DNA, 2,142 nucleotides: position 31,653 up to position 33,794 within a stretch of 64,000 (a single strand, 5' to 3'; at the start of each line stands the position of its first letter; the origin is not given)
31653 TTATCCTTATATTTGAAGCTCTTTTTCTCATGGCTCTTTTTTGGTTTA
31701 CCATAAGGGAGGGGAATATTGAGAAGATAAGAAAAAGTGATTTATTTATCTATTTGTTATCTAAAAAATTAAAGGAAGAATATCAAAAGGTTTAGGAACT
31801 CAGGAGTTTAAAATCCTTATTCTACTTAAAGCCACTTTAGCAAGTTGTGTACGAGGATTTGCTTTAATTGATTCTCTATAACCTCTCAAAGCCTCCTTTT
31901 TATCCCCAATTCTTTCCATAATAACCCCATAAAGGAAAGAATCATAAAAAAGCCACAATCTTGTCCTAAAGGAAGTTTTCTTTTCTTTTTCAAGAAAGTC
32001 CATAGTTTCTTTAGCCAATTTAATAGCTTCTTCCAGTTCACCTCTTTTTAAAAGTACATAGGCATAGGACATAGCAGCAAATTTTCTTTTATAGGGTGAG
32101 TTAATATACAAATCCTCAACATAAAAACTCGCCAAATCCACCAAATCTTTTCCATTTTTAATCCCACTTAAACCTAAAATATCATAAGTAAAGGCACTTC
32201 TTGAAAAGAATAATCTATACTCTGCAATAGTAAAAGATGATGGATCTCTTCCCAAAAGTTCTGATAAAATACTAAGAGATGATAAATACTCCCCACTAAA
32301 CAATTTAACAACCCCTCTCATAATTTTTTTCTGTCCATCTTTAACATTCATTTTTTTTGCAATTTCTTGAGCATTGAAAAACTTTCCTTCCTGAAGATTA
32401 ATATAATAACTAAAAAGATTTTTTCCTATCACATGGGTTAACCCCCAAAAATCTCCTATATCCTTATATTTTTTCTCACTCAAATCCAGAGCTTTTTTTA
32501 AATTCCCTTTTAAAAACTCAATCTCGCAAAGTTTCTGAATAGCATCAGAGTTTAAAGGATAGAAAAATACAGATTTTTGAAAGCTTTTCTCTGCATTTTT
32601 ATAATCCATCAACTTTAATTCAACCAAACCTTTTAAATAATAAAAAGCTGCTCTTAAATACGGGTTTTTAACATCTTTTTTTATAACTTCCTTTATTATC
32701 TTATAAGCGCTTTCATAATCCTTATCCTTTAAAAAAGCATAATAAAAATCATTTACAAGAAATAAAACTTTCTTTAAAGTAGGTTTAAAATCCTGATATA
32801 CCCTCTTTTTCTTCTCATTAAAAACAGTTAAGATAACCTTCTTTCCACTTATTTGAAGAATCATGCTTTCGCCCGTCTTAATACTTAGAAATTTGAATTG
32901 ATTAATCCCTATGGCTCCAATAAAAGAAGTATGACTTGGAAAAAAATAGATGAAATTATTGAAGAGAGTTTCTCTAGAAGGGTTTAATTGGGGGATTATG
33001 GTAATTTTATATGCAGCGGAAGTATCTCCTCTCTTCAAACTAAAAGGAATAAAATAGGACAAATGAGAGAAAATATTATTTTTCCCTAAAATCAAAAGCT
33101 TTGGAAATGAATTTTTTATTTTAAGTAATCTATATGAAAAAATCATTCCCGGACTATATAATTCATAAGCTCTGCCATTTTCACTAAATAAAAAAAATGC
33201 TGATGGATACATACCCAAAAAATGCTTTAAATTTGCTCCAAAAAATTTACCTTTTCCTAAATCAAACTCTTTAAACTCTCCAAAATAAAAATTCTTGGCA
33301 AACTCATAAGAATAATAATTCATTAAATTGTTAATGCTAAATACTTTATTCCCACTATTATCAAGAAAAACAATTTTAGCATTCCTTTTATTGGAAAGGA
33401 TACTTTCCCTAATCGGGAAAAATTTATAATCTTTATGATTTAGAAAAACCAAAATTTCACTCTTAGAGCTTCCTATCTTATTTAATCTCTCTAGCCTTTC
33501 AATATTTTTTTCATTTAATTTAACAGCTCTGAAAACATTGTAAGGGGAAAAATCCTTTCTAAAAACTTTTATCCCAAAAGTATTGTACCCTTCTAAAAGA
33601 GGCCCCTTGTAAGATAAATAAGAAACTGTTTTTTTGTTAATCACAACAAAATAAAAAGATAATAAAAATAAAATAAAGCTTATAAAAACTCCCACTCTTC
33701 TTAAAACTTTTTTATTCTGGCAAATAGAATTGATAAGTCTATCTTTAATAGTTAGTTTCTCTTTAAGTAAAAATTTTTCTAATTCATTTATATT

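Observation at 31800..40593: Eukaryotic-like Ser/Thr kinase (TM + TPR) divergent from a GWxTD-BatB-BatD gene string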

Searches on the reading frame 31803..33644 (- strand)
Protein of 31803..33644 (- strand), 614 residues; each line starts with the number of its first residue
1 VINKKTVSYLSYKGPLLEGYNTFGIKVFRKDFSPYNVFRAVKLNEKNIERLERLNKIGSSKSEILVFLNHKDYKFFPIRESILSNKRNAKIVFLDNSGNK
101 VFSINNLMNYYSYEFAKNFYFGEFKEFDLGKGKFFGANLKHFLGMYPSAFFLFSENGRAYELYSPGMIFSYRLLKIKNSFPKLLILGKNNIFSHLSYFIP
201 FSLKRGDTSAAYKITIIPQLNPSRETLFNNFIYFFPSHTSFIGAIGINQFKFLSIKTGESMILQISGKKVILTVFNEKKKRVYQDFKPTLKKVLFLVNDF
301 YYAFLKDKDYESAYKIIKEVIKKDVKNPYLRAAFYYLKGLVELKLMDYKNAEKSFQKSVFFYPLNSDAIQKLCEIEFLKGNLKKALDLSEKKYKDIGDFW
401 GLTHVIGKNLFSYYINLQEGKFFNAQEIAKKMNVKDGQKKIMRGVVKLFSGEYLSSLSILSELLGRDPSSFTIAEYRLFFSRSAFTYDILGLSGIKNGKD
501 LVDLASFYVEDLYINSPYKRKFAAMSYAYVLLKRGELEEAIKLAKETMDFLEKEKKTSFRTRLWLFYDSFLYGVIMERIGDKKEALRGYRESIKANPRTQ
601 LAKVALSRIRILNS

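Call 31: find_homologous_proteins(query=window:31803-33644:-, max_evalue=0.001)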
Query seq(614 aa) (614 aa): 7 proteins with E <= 0.001 among 8000 candidates.
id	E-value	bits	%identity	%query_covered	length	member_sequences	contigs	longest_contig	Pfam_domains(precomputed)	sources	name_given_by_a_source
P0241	0.0e+0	1336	100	100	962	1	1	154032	PF07714.24,PF00069.32,PF03109.23,PF12895.14,PF13432.13,PF13428.13,PF01163.29,PF17667.8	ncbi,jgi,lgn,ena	-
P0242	0.0e+0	1107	81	100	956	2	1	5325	PF07714.24,PF00069.32,PF03109.23,PF01163.29,PF17667.8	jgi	-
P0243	3.6e-145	503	43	100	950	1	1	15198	PF07714.24,PF00069.32,PF00515.35,PF03109.23,PF14531.13,PF07719.24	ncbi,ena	-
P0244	2.8e-137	477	41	99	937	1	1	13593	PF07714.24,PF00069.32,PF03109.23,PF01163.29,PF17667.8,PF07719.24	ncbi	-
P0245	1.3e-136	475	42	97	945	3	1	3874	PF07714.24,PF00069.32,PF03109.23,PF17667.8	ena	-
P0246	2.1e-68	250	32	100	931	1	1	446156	PF07714.24,PF00069.32,PF03109.23,PF14531.13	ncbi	-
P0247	2.0e-62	230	29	100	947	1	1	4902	PF14559.13,PF07714.24,PF00069.32,PF03109.23,PF13432.13,PF13428.13,PF07719.24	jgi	jgi:tetratricopeptide (TPR) repeat protein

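Call 32: find_encoding_contigs(protein=P0246, flank=10000, max_places=1)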
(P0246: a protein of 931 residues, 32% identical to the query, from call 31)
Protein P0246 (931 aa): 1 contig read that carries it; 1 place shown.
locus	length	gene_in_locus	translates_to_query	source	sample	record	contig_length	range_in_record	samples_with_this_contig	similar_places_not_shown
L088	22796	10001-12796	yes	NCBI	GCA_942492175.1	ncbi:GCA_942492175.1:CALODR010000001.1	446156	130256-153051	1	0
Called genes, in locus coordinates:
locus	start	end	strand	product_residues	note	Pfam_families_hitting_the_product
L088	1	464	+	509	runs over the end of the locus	PF13589:HATPase_c_3 (faint)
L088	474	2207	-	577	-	PF13084:DUF3943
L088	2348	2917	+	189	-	-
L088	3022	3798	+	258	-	PF00378:ECH_1, PF16113:ECH_2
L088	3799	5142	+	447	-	PF02737:3HCDH_N, PF00725:3HCDH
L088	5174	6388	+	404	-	PF00108:Thiolase_N (weak), PF02803:Thiolase_C, PF22691:Thiolase_C_1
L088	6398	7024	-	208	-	-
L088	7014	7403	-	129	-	-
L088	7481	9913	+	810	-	PF07733:DNA_pol3_alpha, PF17657:DNA_pol3_finger, PF14579:HHH_6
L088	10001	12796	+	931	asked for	PF00069:Pkinase, PF07714:PK_Tyr_Ser-Thr, PF03109:ABC1 (weak), PF14531:Kinase-like (faint)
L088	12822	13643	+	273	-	PF00106:adh_short, PF01370:Epimerase (weak), PF08659:KR, PF13561:adh_short_C2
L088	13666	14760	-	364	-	PF07228:SpoIIE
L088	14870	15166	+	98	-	-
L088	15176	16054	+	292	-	PF01066:CDP-OH_P_transf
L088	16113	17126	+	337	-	PF00160:Pro_isomerase, PF00254:FKBP_C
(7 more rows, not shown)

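Call 33: find_encoding_contigs(protein=P0244, flank=10000, max_places=1)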
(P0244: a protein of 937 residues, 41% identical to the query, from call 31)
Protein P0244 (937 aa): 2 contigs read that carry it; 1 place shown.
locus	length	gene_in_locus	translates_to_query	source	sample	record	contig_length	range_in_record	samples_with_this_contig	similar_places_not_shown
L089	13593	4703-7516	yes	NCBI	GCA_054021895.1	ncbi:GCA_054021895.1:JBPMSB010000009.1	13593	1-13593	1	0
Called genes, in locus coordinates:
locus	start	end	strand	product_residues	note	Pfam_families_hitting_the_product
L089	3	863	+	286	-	?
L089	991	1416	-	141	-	-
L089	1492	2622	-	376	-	PF11376:DUF3179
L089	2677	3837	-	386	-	PF07075:NamZ_N, PF20732:NamZ_C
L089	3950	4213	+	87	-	PF21699:TM1266-like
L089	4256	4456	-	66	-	-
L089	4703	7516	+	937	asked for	PF00069:Pkinase, PF07714:PK_Tyr_Ser-Thr, PF03109:ABC1, PF01163:RIO1 (weak), PF17667:Pkinase_fungal (weak), PF07719:TPR_2 (faint)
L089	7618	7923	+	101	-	PF17209:Hfq, PF21979:Hfq_1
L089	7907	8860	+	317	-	PF04166:PdxA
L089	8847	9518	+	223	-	PF02578:Cu-oxidase_4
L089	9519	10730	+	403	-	PF00365:PFK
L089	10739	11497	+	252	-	PF01008:IF-2B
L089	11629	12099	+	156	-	PF02915:Rubrerythrin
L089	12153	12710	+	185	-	PF14512:TM1586_NiRdase (weak), PF00881:Nitroreductase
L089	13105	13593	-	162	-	?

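Call 34: find_encoding_contigs(protein=P0247, flank=10000, max_places=1)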
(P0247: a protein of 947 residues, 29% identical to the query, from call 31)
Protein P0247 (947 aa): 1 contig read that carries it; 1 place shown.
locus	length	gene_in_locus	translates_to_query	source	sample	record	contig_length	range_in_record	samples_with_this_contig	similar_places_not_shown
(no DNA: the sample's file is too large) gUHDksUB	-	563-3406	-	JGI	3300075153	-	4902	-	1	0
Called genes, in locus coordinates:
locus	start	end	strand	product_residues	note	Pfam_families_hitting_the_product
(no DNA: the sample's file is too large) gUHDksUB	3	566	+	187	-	?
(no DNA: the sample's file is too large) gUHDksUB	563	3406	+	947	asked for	PF07719:TPR_2 (faint), PF13428:TPR_14 (faint), PF13432:TPR_16 (faint), PF00069:Pkinase, PF07714:PK_Tyr_Ser-Thr, PF03109:ABC1 (weak), PF14559:TPR_19 (faint)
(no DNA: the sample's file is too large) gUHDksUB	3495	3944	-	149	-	PF01850:PIN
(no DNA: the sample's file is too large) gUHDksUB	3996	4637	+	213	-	PF09335:VTT_dom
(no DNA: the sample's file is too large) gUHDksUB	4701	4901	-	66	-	?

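Call 64: predict_structure(alignment_id=A5)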
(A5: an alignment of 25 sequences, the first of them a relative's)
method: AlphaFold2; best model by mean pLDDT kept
length: 962 residues; sequences in the alignment: 25
mean_pLDDT: 85.9   pTM: 0.64
mean pLDDT of the five models: 85.9, 85.6, 84.8, 84.5, 84.0
residues with pLDDT >= 90: 498; 70-90: 375; 50-70: 47; < 50: 42
segments of 3 or more residues with pLDDT < 50: 1-26, 395-408
pLDDT, mean of each block of 10 residues (from residue 1): 27 30 46 78 90 83 91 91 77 81 86 88 90 89 90 92 89 89 86 69 56 86 85 93 88 80 82 86 92 89 90 79 65 78 84 86 94 92 95 53 43 92 89 91 86 77 84 86 91 86 81 90 83 91 91 60 82 78 93 92 93 94 91 94 93 93 97 95 98 96 97 93 96 93 82 87 95 92 88 96 94 81 94 93 85 96 88 97 96 96 94 97 97 98 95 96 91
secondary structure, 60 per line:
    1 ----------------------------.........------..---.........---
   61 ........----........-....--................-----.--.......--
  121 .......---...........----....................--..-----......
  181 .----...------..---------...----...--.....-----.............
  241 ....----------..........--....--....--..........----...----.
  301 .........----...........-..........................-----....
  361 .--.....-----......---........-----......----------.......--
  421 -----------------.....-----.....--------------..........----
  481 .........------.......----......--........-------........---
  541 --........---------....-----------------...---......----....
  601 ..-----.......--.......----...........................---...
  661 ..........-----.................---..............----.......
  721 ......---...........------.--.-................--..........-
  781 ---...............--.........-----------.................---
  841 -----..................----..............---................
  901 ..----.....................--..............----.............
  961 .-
elements in order (helices of 4 or more, strands of 3 or more residues): H29-37 E49-57 E61-68 E73-80 H82-85 H88-103 E112-118 E121-127 E131-133 H134-141 H146-165 E178-181 E186-188 H218-222 H228-244 H255-264 H267-270 H273-276 H279-288 H300-309 H314-324 H326-351 E357-361 E364-368 E374-379 E383-390 H396-401 E412-418 E438-442 E448-452 E467-476 E481-489 E496-502 E507-512 E515-522 E530-537 E543-550 E560-563 E581-583 E587-592 E597-602 E608-614 E617-623 E628-634 H635-654 H658-670 H676-692 H696-709 H714-726 H730-740 H752-767 H770-779 H784-798 H801-809 H821-837 H846-863 H868-881 H885-902 H907-927 H930-943 H948-961

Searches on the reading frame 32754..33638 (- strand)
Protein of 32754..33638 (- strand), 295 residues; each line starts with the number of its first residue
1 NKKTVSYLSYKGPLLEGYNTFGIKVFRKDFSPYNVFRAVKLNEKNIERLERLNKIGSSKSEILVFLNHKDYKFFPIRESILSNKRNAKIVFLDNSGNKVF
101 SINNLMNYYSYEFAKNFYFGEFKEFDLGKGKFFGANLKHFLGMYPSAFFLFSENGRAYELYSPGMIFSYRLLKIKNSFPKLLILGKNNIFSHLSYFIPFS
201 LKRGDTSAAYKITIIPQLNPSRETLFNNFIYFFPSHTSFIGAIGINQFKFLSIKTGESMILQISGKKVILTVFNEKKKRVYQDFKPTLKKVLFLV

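Call 50: search_protein_representatives(protein=window:32754-33638:-)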
Query: 295 residues. Proteins with E-value up to 0.001 (for the whole library): 28; up to 1e-10: 14; up to 1e-30: 1. The best 28 are listed.
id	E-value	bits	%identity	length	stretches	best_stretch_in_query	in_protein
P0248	1.4e-48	181.9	39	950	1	1-294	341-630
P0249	2.0e-23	99.4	31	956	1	8-288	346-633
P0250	8.0e-20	87.6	29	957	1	1-273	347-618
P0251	8.1e-19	84.2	31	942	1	5-294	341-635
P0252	2.7e-17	79.3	32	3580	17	215-264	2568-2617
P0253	2.4e-16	76.1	26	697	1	16-294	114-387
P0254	1.1e-14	70.6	28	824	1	5-208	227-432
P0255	1.3e-13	67.1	28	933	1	1-235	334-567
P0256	2.9e-13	66.0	28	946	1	6-201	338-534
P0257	9.3e-12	61.1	32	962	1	17-252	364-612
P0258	9.4e-12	61.1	26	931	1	3-295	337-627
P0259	1.2e-11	60.7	26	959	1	7-291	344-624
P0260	1.8e-11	60.2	27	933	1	8-294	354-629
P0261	6.3e-11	58.4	27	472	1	6-292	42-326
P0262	4.1e-10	55.7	32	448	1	63-288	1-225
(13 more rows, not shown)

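Call 81: search_protein_families(library=pfam, proteins=[window:32754-33638:-], max_evalue=10)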
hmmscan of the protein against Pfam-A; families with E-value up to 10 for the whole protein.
window:32754-33638:- (295 aa): 2 families
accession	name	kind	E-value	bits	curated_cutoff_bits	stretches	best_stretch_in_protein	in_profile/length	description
PF07066.17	DUF3882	-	0.0013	19.1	22.1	1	25-116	22-111/162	Lactococcus phage M3 protein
PF18719.7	ArlS_N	-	0.014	16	27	2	83-129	57-101/140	ArlS sensor domain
